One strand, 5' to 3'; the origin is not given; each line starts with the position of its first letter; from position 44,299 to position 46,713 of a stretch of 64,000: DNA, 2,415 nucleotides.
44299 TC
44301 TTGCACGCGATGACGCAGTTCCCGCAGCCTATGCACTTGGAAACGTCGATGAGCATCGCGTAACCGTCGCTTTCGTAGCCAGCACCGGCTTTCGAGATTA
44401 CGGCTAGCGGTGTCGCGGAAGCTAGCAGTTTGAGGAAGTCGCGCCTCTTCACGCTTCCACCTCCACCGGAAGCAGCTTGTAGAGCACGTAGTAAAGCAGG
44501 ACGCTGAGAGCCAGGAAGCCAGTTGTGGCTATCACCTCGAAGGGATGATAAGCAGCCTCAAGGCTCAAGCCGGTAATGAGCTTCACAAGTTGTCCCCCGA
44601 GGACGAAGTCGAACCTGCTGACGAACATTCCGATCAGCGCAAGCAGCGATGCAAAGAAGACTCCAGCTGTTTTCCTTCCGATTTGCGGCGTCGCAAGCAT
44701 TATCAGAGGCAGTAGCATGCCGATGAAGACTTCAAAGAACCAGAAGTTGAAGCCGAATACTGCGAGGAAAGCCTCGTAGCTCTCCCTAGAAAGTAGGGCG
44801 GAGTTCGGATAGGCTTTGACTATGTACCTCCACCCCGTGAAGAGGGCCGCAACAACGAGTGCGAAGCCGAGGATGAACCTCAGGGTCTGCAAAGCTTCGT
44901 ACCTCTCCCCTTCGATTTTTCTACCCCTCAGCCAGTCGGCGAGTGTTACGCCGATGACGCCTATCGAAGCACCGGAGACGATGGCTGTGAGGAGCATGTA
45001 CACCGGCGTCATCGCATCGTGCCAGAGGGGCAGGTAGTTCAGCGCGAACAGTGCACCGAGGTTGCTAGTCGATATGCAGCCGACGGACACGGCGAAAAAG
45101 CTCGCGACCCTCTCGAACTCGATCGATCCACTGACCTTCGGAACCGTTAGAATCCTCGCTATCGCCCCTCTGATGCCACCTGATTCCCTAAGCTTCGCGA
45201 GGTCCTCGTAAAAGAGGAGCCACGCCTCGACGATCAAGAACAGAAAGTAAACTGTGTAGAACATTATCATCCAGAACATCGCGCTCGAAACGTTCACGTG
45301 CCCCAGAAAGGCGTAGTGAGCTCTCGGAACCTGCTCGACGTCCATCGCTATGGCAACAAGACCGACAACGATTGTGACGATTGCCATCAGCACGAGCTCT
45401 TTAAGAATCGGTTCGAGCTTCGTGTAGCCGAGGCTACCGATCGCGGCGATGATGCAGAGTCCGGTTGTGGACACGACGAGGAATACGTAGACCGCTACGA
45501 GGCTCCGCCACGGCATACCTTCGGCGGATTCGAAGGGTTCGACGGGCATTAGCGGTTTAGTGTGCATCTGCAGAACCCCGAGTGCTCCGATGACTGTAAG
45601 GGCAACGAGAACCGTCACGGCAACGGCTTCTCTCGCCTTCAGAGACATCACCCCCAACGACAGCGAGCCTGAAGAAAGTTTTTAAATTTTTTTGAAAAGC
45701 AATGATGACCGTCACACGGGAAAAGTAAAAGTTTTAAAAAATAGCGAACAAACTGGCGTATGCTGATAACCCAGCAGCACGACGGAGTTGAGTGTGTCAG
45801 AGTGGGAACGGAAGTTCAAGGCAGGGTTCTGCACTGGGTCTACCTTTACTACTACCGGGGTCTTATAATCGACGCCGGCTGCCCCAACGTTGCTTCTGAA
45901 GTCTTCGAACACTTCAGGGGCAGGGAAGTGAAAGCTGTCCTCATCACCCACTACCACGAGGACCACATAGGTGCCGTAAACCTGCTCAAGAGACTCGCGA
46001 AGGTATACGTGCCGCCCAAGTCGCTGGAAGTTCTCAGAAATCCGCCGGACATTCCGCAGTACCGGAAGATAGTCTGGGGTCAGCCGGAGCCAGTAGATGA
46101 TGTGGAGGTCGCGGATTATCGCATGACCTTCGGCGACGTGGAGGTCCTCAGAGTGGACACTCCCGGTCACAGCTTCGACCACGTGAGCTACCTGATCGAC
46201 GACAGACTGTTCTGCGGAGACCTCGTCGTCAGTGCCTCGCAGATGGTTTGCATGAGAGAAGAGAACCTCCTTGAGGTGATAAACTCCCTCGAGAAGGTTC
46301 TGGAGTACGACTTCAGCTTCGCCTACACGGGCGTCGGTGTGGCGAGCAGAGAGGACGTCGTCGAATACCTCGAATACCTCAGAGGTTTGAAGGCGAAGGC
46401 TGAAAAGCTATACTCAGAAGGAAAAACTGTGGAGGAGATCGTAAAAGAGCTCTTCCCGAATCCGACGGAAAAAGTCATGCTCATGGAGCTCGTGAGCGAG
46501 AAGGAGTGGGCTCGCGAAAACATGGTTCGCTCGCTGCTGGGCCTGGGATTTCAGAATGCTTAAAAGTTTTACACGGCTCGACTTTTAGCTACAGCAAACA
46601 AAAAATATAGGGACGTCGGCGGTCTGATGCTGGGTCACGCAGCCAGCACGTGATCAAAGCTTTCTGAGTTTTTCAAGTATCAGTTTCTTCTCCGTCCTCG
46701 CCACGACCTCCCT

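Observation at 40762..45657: Six-gene Hme/DsrMKJOP-like respiratory operon with three tandem multihaem cytochromes and a fused M-K subunit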

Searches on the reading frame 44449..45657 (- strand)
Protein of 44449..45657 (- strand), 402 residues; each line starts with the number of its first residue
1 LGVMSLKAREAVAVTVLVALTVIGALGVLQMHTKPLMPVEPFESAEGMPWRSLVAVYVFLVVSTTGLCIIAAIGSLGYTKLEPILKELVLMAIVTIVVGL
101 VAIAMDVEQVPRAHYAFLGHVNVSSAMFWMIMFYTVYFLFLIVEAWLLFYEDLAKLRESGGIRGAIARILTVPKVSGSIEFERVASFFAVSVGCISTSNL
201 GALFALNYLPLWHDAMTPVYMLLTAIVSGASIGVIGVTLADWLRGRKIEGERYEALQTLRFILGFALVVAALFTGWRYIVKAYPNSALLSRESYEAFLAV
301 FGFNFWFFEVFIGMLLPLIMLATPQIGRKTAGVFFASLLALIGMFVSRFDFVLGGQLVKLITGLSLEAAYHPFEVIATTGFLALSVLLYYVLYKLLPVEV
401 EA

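Call 3: search_protein_families(library=pfam, proteins=[window:44449-45657:-], max_evalue=0.01)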
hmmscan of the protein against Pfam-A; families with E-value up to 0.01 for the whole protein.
window:44449-45657:- (402 aa): 1 family
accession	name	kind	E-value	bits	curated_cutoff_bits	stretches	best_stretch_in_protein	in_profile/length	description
PF03916.19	NrfD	-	5.6e-31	108.8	25.8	1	45-357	6-310/313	Polysulphide reductase, NrfD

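Call 4: search_protein_families(library=ncbifam, proteins=[window:44449-45657:-], max_evalue=0.01)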
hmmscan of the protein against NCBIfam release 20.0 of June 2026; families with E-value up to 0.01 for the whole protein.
window:44449-45657:- (402 aa): 2 families
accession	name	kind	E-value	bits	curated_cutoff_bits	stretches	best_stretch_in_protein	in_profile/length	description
NF008133.1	PRK10881.1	equivalog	2.4e-12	47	450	1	13-398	15-373/377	Ni/Fe-hydrogenase cytochrome b subunit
NF045714.1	sulf_resp_HmcC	equivalog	5.1e-09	35.9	550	1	30-398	21-367/376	sulfate respiration complex protein HmcC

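Call 22: search_solved_structures(query=window:44449-45657:-, max_evalue=0.1)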
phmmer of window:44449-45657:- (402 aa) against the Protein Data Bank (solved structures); distinct sequences matched with E-value up to 0.1: 2.
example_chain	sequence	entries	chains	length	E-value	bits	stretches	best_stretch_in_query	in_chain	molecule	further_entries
6j3h_A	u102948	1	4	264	0.069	15.6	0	276-335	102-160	Glutathione S-transferase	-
6j3g_A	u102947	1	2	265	0.069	15.6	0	276-335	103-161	Glutathione S-transferase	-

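Call 40: find_homologous_proteins(query=window:44449-45657:-, max_evalue=0.001)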
Query window:44449-45657:- (402 aa): 31 proteins with E <= 0.001 among 8000 candidates.
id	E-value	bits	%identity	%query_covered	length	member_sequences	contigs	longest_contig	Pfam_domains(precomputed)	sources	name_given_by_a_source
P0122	3.6e-248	841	100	99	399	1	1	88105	PF03916.20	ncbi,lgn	ncbi:MAG: NrfD/PsrC family molybdoenzyme membrane anchor subunit [Archaeoglobaceae archaeon]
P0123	2.6e-149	516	61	99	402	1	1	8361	PF03916.20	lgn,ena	-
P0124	1.0e-148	514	60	99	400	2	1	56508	PF03916.20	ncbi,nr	ncbi:MAG: polysulfide reductase NrfD [Archaeoglobus sp.]|nr:polysulfide reductase NrfD [Archaeoglobu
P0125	1.4e-148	513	61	99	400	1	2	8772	PF03916.20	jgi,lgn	jgi:molybdopterin-containing oxidoreductase family membrane subunit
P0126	1.0e-147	510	61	99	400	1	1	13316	PF03916.20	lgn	-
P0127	1.8e-147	510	61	93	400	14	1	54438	PF03916.20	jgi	-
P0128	9.3e-146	504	60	93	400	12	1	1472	PF03916.20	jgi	-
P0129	7.3e-145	501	60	93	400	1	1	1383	PF03916.20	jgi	-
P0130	1.5e-141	490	58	93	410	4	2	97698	PF03916.20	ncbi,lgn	-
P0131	1.6e-141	490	59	93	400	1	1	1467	PF03916.20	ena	-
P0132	1.4e-140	487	57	99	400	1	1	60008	PF03916.20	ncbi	-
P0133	1.4e-140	487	59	93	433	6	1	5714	PF03916.20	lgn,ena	-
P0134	1.8e-139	483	56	99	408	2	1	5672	PF03916.20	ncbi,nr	ncbi:MAG: polysulfide reductase NrfD [Archaeoglobaceae archaeon]|nr:polysulfide reductase NrfD [Arch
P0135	5.5e-138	478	56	93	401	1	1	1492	PF03916.20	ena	-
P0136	2.1e-129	450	52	99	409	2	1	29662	PF03916.20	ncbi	-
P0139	9.1e-127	442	53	99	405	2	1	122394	PF03916.20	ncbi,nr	ncbi:MAG: NrfD/PsrC family molybdoenzyme membrane anchor subunit [Archaeoglobaceae archaeon]|nr:NrfD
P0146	4.5e-106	373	49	98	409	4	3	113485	PF03916.20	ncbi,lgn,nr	ncbi:MAG: polysulfide reductase NrfD [Archaeoglobales archaeon]|nr:polysulfide reductase NrfD [Archa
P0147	7.4e-86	307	40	99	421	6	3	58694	PF03916.20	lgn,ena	-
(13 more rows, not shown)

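Call 41: find_encoding_contigs(protein=P0147, flank=7000, max_places=1)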
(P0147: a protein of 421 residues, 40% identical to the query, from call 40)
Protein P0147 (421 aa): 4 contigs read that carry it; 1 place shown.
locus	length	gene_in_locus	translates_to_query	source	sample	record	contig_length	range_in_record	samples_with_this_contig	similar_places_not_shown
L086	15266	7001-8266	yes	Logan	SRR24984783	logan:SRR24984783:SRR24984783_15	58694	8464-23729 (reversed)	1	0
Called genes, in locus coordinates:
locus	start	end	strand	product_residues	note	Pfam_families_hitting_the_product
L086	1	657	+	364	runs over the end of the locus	PF01980:TrmO_N, PF02663:FmdE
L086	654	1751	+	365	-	PF01497:Peripla_BP_2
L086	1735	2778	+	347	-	PF01032:FecCD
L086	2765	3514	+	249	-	PF02463:SMC_N (weak), PF13175:AAA_15 (faint), PF00005:ABC_tran, PF13304:AAA_21 (weak)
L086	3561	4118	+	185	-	PF13452:FAS1_DH_region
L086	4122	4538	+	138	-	PF01575:MaoC_dehydratas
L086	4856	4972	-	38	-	-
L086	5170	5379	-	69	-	PF09568:RE_MjaI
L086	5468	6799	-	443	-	PF01555:N6_N4_Mtase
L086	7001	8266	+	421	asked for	PF03916:NrfD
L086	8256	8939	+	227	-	PF12797:Fer4_2 (weak), PF13237:Fer4_10 (weak), PF13247:Fer4_11, PF12838:Fer4_7 (weak), PF00037:Fer4 (weak), PF12797:Fer4_2 (weak), PF12837:Fer4_6, PF13237:Fer4_10 (weak), +8 more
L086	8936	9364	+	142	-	PF22678:Cytochrom_c_NrfB-like (faint), PF09699:Paired_CXXCH_1 (faint)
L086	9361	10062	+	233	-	PF00588:SpoU_methylase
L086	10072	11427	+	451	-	PF00483:NTP_transferase, PF12804:NTP_transf_3 (weak), PF22640:ManC_GMP_beta-helix, PF01050:MannoseP_isomer, PF07883:Cupin_2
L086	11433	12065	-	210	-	PF18489:Alpha_Helical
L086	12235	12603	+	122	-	PF03641:Lysine_decarbox (weak), PF18306:LDcluster4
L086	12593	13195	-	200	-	PF04967:HTH_10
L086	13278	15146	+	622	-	PF03063:Prismane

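Call 42: find_encoding_contigs(protein=P0146, flank=7000, max_places=1)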
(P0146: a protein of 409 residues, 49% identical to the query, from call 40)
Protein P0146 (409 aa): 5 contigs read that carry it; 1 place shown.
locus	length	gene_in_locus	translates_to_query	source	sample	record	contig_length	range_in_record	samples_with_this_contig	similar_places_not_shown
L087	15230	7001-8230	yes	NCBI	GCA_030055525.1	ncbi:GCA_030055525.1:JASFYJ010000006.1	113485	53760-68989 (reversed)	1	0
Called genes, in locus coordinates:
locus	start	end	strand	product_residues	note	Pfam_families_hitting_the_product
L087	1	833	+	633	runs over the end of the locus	PF00724:Oxidored_FMN, PF01494:FAD_binding_3 (weak), PF01946:Thi4 (weak), PF07992:Pyr_redox_2, PF12831:FAD_oxidored, PF13450:NAD_binding_8, PF13738:Pyr_redox_3, PF00070:Pyr_redox, +13 more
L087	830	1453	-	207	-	PF01479:S4, PF01728:FtsJ, PF01269:Fibrillarin (weak)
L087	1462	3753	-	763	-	PF18072:FGAR-AT_linker, PF00586:AIRS, PF02769:AIRS_C, PF00586:AIRS, PF02769:AIRS_C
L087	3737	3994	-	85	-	PF02700:PurS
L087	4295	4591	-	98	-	-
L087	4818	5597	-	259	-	PF02593:DUF166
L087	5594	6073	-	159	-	PF24034:DUF7343, PF13412:HTH_24 (faint)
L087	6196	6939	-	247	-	PF02540:NAD_synthase, PF03054:tRNA_Me_trans (faint)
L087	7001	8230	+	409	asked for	PF03916:NrfD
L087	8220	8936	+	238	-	PF12797:Fer4_2 (weak), PF12838:Fer4_7, PF13183:Fer4_8 (weak), PF13237:Fer4_10 (weak), PF13247:Fer4_11, PF12797:Fer4_2 (weak), PF12837:Fer4_6, PF00037:Fer4, +9 more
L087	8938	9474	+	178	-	PF14522:Cytochrome_C7 (faint), PF14537:Cytochrom_c3_2 (faint)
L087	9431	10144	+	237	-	PF00588:SpoU_methylase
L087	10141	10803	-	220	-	PF00731:AIRC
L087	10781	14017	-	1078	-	PF25596:CPSase_L_D1, PF02786:CPSase_L_D2, PF02787:CPSase_L_D3, PF25596:CPSase_L_D1, PF02222:ATP-grasp, PF02786:CPSase_L_D2, PF07478:Dala_Dala_lig_C, PF15632:ATPgrasp_Ter, +9 more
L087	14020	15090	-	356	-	PF00988:CPSase_sm_chain, PF00117:GATase, PF07722:Peptidase_C26 (faint)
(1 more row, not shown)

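Call 43: find_encoding_contigs(protein=P0139, flank=7000, max_places=1)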
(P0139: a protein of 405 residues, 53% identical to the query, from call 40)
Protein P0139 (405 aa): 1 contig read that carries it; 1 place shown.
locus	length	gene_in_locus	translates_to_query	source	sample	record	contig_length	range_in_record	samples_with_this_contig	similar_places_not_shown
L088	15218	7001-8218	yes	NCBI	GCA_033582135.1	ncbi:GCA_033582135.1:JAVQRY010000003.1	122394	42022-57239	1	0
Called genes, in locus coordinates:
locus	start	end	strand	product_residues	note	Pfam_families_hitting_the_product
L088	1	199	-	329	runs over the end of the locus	-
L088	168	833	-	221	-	-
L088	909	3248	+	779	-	PF03104:DNA_pol_B_exo1, PF13482:RNase_H_2, PF00136:DNA_pol_B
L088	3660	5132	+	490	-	PF01837:HcyBio, PF00571:CBS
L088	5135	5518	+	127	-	PF09383:NIL (weak), PF13237:Fer4_10, PF14697:Fer4_21, PF00037:Fer4 (weak), PF12838:Fer4_7, PF13187:Fer4_9, PF12797:Fer4_2 (weak), PF00037:Fer4, +9 more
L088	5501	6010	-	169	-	PF01928:CYTH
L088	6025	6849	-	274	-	PF01993:MTD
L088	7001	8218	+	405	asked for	PF03916:NrfD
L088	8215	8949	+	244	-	PF12797:Fer4_2 (weak), PF12838:Fer4_7, PF13237:Fer4_10 (weak), PF13247:Fer4_11, PF00037:Fer4 (weak), PF12797:Fer4_2 (weak), PF12837:Fer4_6, PF13237:Fer4_10 (weak), +7 more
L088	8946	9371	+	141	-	PF14522:Cytochrome_C7 (faint)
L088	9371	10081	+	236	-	PF00588:SpoU_methylase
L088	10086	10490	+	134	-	PF01951:Archease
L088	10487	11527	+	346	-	PF05559:DUF763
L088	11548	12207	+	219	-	PF00696:AA_kinase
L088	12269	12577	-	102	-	PF04032:Rpr2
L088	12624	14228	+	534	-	PF17759:tRNA_synthFbeta (faint), PF01409:tRNA-synt_2d, PF18006:SepRS_C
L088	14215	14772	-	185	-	-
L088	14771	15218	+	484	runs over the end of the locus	PF01336:tRNA_anti-codon (weak), PF00149:Metallophos, PF04042:DNA_pol_E_B, PF12850:Metallophos_2 (weak)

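Call 76: predict_structure(alignment_id=A4)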
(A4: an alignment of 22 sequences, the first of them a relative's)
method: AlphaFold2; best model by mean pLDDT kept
length: 399 residues; sequences in the alignment: 22
mean_pLDDT: 80.4   pTM: 0.85
mean pLDDT of the five models: 80.4, 78.8, 78.3, 77.6, 77.4
residues with pLDDT >= 90: 125; 70-90: 180; 50-70: 83; < 50: 11
segments of 3 or more residues with pLDDT < 50: 38-43, 204-206
pLDDT, mean of each block of 10 residues (from residue 1): 79 94 79 56 59 88 91 86 92 88 59 62 75 87 86 82 79 67 85 77 54 80 95 88 85 96 94 75 68 78 91 97 92 97 83 61 67 89 90 63
secondary structure, 60 per line:
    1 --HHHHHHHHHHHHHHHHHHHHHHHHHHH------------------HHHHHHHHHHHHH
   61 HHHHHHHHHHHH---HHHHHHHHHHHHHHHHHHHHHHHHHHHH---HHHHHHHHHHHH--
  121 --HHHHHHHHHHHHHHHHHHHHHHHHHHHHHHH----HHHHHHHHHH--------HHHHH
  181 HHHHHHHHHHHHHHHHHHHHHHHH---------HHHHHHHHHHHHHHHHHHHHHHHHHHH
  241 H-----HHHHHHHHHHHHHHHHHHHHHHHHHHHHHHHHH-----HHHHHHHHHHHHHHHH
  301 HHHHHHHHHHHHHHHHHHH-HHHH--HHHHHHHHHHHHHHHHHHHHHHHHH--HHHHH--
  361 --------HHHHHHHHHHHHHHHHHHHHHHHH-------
elements in order: H3-29 H48-72 H76-103 H107-118 H123-153 H158-167 H176-204 H214-241 H247-279 H285-319 H321-324 H327-351 H354-358 H369-392

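Call 80: fold_search(model_id=the predicted structure, library=pdb)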
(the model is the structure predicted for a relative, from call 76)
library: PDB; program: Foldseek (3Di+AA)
matches with E <= 10: 537; with E <= 0.001: 9
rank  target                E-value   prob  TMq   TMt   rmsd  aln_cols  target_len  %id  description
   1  6btm_C                2.3e-08  1.00  0.82  0.72   3.5       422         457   15  Structure of Alternative Complex III from Flavobacterium johnsoniae (Wild Type) (released 2018-05-09)
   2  6f0k_C                2.5e-08  1.00  0.76  0.69   4.5       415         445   17  Alternative complex III (released 2018-05-09)
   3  8k9e_C                8.0e-08  1.00  0.77  0.69   4.7       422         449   12  Cryo-EM structure of the photosynthetic alternative complex III from Chloroflexus aurantiacus at 3.3 angstrom (released 2024-03-06)
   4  6lod_C                1.9e-07  1.00  0.75  0.66   4.4       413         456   16  Cryo-EM structure of the air-oxidized photosynthetic alternative complex III from Roseiflexus castenholzii (released 2020-11-04)
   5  6lod_F                8.8e-06  1.00  0.61  0.62   7.2       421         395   13  Cryo-EM structure of the air-oxidized photosynthetic alternative complex III from Roseiflexus castenholzii (released 2020-11-04)
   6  9ilt_F                1.0e-05  1.00  0.65  0.65   5.7       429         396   13  Crystal structure of alternative complex III from Chloroflexus aurantiacus (released 2025-03-19)
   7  8k9e_F                3.4e-05  1.00  0.62  0.62   7.3       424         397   14  Cryo-EM structure of the photosynthetic alternative complex III from Chloroflexus aurantiacus at 3.3 angstrom (released 2024-03-06)
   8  6btm_F                3.7e-05  1.00  0.67  0.67   6.6       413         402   13  Structure of Alternative Complex III from Flavobacterium johnsoniae (Wild Type) (released 2018-05-09)
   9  6f0k_F                9.0e-05  1.00  0.66  0.69   5.4       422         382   14  Alternative complex III (released 2018-05-09)
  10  2vpw_C                1.6e-03  1.00  0.43  0.65   5.4       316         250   18  Polysulfide reductase with bound menaquinone (released 2008-06-10)
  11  9r2g_A                3.9e-03  1.00  0.54  0.56   6.2       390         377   12  Cytochrome bd II oxidase qOR-2 type from Mycobacterium smegmatis (released 2026-03-04)
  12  8b4o_A                5.4e-03  1.00  0.41  0.38  10.1       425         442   14  Cryo-EM structure of cytochrome bd oxidase from C. glutamicum (released 2022-12-28)
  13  7nkz_B                3.6e-02  1.00  0.39  0.45   8.3       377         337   14  Cryo-EM structure of the cytochrome bd oxidase from M. tuberculosis at 2.5 A resolution (released 2021-09-22)
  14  7oy2_B                3.9e-02  0.99  0.37  0.39  10.2       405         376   12  High resolution structure of cytochrome bd-II oxidase from E. coli (released 2021-12-15)
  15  9fka_B                5.2e-02  0.99  0.39  0.43   9.2       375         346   14  Cryo-EM structure of the reduced cytochrome bd oxidase from M. tuberculosis (released 2025-02-12)
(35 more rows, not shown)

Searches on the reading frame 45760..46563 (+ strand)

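Call 38: search_protein_families(library=pfam, proteins=[window:45760-46563:+], max_evalue=0.0001)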
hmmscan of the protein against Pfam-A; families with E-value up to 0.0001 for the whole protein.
window:45760-46563:+ (267 aa): 2 families
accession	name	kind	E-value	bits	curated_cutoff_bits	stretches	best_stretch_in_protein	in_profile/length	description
PF00753.33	Lactamase_B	-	5.3e-20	72.6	22.7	1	34-181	17-185/196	Metallo-beta-lactamase superfamily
PF12706.13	Lactamase_B_2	-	1.1e-06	28.8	27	1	54-155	28-143/200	Beta-lactamase superfamily domain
